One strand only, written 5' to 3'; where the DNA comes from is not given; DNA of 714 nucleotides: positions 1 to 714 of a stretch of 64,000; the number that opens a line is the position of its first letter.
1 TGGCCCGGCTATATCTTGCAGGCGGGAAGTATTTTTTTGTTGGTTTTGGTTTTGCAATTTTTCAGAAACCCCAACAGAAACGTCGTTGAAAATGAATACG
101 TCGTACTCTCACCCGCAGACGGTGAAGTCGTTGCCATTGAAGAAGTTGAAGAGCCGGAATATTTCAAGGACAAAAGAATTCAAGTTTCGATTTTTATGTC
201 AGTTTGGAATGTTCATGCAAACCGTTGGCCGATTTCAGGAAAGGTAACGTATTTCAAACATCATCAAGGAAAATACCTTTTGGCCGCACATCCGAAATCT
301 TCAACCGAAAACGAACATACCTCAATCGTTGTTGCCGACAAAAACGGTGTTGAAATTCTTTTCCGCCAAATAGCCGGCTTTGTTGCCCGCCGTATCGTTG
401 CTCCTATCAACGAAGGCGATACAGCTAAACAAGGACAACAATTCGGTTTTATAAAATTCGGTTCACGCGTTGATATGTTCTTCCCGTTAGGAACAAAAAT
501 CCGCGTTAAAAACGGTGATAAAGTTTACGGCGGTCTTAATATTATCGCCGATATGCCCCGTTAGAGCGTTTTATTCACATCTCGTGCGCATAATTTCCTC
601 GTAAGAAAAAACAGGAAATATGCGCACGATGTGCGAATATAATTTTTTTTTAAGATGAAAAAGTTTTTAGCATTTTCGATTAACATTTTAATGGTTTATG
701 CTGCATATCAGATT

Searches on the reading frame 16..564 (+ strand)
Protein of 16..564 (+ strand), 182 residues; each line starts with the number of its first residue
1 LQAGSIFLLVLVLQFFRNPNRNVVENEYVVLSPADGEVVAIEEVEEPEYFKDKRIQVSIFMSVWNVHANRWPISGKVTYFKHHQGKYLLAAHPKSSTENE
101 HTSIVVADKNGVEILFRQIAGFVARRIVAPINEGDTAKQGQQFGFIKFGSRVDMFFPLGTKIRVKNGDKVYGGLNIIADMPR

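Call 14: search_protein_families(library=pfam, proteins=[window:16-564:+], max_evalue=0.001)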
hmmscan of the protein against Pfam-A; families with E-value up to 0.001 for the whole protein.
window:16-564:+ (182 aa): 1 family
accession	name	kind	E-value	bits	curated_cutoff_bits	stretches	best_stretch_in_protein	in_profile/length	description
PF02666.20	PS_Dcarbxylase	-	5.9e-42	144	22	1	11-177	4-197/198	Phosphatidylserine decarboxylase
